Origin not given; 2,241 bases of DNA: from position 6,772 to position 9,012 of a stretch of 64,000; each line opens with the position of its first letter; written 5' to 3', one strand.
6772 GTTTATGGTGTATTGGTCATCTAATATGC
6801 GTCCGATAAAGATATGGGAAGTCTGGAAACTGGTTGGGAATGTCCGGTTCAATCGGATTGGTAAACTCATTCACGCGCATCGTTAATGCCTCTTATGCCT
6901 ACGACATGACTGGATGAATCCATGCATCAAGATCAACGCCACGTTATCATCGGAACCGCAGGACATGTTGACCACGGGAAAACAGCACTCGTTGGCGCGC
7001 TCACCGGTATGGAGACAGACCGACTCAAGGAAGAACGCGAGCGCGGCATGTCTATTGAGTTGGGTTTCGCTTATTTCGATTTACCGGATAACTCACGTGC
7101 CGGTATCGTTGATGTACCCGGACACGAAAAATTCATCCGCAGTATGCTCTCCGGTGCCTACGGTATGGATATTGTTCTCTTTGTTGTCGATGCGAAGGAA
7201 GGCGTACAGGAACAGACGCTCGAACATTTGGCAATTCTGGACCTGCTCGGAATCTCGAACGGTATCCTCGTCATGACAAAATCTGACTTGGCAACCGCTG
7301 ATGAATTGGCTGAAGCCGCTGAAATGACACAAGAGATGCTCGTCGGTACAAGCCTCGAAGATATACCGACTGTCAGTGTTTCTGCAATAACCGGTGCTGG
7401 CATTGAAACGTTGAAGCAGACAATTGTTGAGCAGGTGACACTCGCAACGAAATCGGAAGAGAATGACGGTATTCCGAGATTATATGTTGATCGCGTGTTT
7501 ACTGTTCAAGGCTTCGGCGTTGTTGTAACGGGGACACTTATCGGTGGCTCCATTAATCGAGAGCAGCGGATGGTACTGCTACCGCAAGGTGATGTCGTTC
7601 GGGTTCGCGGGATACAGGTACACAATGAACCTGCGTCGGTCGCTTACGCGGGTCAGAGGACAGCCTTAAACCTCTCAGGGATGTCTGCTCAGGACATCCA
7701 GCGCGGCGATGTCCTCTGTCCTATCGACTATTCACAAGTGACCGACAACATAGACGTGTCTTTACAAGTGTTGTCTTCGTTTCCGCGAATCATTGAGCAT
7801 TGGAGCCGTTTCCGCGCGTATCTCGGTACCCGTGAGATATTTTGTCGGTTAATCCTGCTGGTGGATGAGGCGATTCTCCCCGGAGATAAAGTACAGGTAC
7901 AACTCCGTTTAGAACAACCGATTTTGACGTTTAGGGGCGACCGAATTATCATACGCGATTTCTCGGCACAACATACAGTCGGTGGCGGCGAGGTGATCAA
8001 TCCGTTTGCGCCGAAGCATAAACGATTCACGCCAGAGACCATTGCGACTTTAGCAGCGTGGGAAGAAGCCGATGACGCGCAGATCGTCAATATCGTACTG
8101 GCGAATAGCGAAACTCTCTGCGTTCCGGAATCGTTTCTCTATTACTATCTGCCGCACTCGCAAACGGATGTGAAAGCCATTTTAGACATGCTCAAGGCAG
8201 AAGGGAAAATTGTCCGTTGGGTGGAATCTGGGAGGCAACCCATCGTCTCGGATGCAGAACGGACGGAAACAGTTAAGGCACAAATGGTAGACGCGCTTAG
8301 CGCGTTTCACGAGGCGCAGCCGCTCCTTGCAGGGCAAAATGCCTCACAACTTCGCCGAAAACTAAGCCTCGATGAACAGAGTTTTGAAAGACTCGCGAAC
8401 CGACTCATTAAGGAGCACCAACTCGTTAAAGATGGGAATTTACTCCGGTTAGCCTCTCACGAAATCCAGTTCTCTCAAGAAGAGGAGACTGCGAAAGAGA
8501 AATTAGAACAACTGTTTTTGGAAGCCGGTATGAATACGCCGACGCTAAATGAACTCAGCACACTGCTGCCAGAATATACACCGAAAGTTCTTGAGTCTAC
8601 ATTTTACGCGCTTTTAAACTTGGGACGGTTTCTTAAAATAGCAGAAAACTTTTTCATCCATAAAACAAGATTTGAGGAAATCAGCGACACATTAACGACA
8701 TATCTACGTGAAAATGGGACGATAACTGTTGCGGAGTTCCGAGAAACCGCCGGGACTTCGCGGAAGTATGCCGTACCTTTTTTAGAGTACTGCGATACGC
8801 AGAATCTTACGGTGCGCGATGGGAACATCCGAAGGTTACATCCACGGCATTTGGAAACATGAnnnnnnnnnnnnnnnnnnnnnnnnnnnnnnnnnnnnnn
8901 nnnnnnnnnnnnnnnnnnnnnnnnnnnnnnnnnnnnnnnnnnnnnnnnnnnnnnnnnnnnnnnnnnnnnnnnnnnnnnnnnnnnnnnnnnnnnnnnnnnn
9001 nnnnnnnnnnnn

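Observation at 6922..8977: selB immediately followed by tRNA-Sec; selenoprotein-using organism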

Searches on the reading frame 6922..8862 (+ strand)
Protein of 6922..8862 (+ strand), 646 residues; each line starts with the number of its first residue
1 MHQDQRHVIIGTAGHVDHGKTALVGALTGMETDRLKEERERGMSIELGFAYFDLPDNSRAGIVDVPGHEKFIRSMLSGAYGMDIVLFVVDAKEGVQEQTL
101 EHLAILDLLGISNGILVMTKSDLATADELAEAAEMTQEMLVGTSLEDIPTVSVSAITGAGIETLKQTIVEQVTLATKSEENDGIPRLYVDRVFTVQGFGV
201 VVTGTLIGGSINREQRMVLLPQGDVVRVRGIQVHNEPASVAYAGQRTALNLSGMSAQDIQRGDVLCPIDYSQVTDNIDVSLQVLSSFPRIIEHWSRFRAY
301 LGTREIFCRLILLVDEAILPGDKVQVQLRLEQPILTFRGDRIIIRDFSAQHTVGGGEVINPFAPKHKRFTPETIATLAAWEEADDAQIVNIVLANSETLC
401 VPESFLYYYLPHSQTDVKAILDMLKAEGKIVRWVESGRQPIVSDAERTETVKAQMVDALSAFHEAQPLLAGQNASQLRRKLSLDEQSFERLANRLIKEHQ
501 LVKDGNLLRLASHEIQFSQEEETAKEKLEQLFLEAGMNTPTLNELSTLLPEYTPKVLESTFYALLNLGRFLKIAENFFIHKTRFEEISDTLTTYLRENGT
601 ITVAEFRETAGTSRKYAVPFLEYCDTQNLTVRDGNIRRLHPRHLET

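Call 5: search_protein_families(library=ncbifam, proteins=[window:6922-8862:+])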
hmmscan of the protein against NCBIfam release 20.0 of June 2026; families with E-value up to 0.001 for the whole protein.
window:6922-8862:+ (646 aa): 33 families (the best 25 are shown)
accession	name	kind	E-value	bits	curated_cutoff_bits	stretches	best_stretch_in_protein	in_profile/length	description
TIGR00475.1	selB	equivalog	7.6e-109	365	242.25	1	8-639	1-579/581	selenocysteine-specific translation elongation factor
NF008969.0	PRK12317.1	subfamily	1.8e-43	148.7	502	1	33-310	61-352/426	elongation factor 1-alpha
NF003077.0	PRK04000.1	equivalog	1.2e-42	146.5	315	2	61-236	88-262/412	translation initiation factor IF-2 subunit gamma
TIGR03680.1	eif2g_arch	equivalog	1.5e-42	146.2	514.5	2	60-237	83-259/407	translation initiation factor IF-2 subunit gamma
NF000766.0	PRK00049.1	subfamily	1.5e-37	129.4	449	1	3-359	8-392/396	elongation factor Tu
NF009373.0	PRK12736.1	subfamily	1e-36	126.5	452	1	3-359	8-390/394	elongation factor Tu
NF009372.0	PRK12735.1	subfamily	7e-36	123.9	479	1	3-359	8-392/396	elongation factor Tu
TIGR00485.1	EF-Tu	equivalog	1.3e-34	119.7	522.4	1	3-358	8-389/394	elongation factor Tu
TIGR00483.1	EF-1_alpha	equivalog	1.3e-33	116.1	540.1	1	32-315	60-358/427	translation elongation factor EF-1 subunit alpha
TIGR02034.1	CysN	subfamily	4.3e-29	101.8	336.1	1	33-284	56-316/406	sulfate adenylyltransferase, large subunit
NF004035.0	PRK05506.1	subfamily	5.5e-28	97.6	715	1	32-281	79-337/632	bifunctional sulfate adenylyltransferase subunit 1/adenylylsulfate kinase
NF003478.0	PRK05124.1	equivalog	6.3e-28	97.6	590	1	33-282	83-341/475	sulfate adenylyltransferase subunit CysN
TIGR00487.1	IF-2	equivalog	2.1e-16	59.8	424.4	1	4-256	84-330/587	translation initiation factor IF-2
TIGR01393.1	lepA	equivalog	9.6e-16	57.3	533.9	1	15-266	11-274/595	translation elongation factor 4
TIGR00231.1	small_GTP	domain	1.6e-11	44.2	42.5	1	9-168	5-162/164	GTP-binding protein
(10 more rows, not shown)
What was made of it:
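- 6922..8862 (+): selB, selenocysteine-specific elongation factor, 646 aa, TGA stop. TIGR00475 365 bits against cutoff 242, full length (call 5).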

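Call 6: search_protein_families(library=pfam, proteins=[window:6922-8862:+])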
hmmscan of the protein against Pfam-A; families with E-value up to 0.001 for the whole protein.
window:6922-8862:+ (646 aa): 7 families
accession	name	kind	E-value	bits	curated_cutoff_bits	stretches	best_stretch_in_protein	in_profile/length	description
PF00009.33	GTP_EFTU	-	4.8e-36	124.5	26.5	1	6-171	2-185/188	Elongation factor Tu GTP binding domain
PF09107.17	SelB-wing_3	-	7.4e-19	67.5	23.2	1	594-639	2-47/47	Elongation factor SelB, winged helix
PF25461.1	Beta-barrel_SelB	-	1e-15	58.2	27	1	286-365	9-80/80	Selenocysteine-specific elongation factor, beta-barrel domain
PF03144.31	GTP_EFTU_D2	-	9.9e-10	39.2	30.3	1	199-266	1-73/73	Elongation factor Tu domain 2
PF09106.17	SelB-wing_2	-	1.1e-09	38.7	22.3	1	457-510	2-57/57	Elongation factor SelB, winged helix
PF01926.29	MMR_HSR1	-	3.4e-05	24.4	21.9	1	10-106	2-100/113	50S ribosome-binding GTPase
PF09439.16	SRPRB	-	7.3e-05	22.7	25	1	5-91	3-82/178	Signal recognition particle receptor beta subunit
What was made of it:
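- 6922..8862 (+): Pfam GTP_EFTU, GTP_EFTU_D2, Beta-barrel_SelB, SelB-wing_2 and SelB-wing_3 (call 6).
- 6937..7434 (+): SelB GTPase domain (aa 6-171) with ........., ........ and TKSD motifs. PF00009 124.5 bits (call 6).
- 8290..8451 (+): SelB winged-helix domain (SelB-wing_2, aa 457-510). PF09106 38.7 bits against cutoff 22.3 (call 6).
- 8701..8838 (+): SelB C-terminal winged helix (SelB-wing_3, aa 594-639), the SECIS-binding domain in characterised SelB. PF09107 67.5 bits (call 6).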

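Call 16: find_encoding_contigs(protein=window:6922-8862:+, flank=10000, max_places=6)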
Protein window:6922-8862:+ (646 aa): no gene with exactly this product is on record in the collection.

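Call 17: find_related_loci(query=window:6922-8862:+, collection=genome_contigs, flank=10000)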
Query window:6922-8862:+ (646 aa) in genome_contigs; peptide patterns used: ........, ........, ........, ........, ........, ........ (x = any residue, [..] = any of these).
115 stretches matched a pattern; 56 encode a relative of the query (tblastn E <= 1e-3); 52 distinct loci.
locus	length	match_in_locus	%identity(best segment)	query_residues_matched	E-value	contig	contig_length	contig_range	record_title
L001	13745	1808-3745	95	1-646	0e+0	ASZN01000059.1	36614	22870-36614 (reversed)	Candidatus Poribacteria bacterium WGA-3G POR3G_contig_59.60_C, whole genome shotgun sequence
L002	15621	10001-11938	95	1-646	0e+0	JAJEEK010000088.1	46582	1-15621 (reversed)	MAG: Candidatus Poribacteria bacterium isolate p16x34bins.28 k141_129659, whole genome shotgun sequence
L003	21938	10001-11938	94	1-646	0e+0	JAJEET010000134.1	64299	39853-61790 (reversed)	MAG: Candidatus Poribacteria bacterium isolate p16x34bins.5 k141_762300, whole genome shotgun sequence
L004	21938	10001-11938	95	1-646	0e+0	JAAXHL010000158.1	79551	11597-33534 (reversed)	MAG: Candidatus Poribacteria bacterium isolate Plut_88888 unfiltered_Plut_88888_genomic_contig_118069, whole genome shot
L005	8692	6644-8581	92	1-646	0e+0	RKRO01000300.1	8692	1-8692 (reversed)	MAG: Candidatus Poribacteria bacterium isolate PNGco_C_bin3 scaffold_1492, whole genome shotgun sequence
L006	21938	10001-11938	88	1-646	0e+0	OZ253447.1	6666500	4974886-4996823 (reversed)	MAG: Candidatus Poribacteria bacterium isolate c3a381aa-0ed9-4b9f-99fb-31763fcdc289 genome assembly, chromosome: 1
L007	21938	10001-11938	88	1-646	0e+0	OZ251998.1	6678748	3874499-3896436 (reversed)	MAG: Candidatus Poribacteria bacterium isolate 8f110123-501e-42ad-9d55-583bbc997c7d genome assembly, chromosome: 1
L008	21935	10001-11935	87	1-645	0e+0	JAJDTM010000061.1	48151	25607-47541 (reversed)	MAG: Candidatus Poribacteria bacterium isolate jk18x1bzbins.25 k141_234651, whole genome shotgun sequence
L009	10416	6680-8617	88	1-646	0e+0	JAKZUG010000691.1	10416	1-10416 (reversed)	MAG: Candidatus Poribacteria bacterium isolate Langseth_MAG_00079 Langseth_MAG_00079_000000000691, whole genome shotgun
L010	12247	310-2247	87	1-646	0e+0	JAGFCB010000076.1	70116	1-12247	MAG: Candidatus Poribacteria bacterium isolate SB0101 contig_20689, whole genome shotgun sequence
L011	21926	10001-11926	87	1-642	0e+0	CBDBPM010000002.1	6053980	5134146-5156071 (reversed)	MAG: Candidatus Poribacteria bacterium isolate 2ce76e30-9b7a-4682-b141-86baa08e5e2a genome assembly, contig: contig_2, w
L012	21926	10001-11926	87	1-642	0e+0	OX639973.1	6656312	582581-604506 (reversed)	MAG: uncultured Poribacteria bacterium isolate a51c2dcd-0bc8-4832-ac43-f95c9d639ad7 genome assembly, chromosome: 1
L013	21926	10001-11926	87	1-642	0e+0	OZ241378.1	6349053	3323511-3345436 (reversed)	MAG: Candidatus Poribacteria bacterium isolate 8f0f5501-85a9-4e66-9deb-4e7c08d09c04 genome assembly, chromosome: 1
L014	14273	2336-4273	87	1-646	0e+0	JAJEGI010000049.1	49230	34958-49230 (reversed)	MAG: Candidatus Poribacteria bacterium isolate p16x44bins.54 k141_28669, whole genome shotgun sequence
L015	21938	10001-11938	87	1-646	0e+0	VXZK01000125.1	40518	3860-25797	MAG: Candidatus Poribacteria bacterium isolate SB0670_bin_33 NODE_533_length_40518_cov_23.215703, whole genome shotgun s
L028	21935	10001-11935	84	1-645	0e+0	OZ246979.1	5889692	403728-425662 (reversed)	MAG: Candidatus Poribacteria bacterium isolate b1f05427-043e-45ba-8b49-4d0e3d1ba290 genome assembly, chromosome: 1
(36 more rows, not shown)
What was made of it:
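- WGA-3G is locus L001, with 95% SelB identity to the window (call 17).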
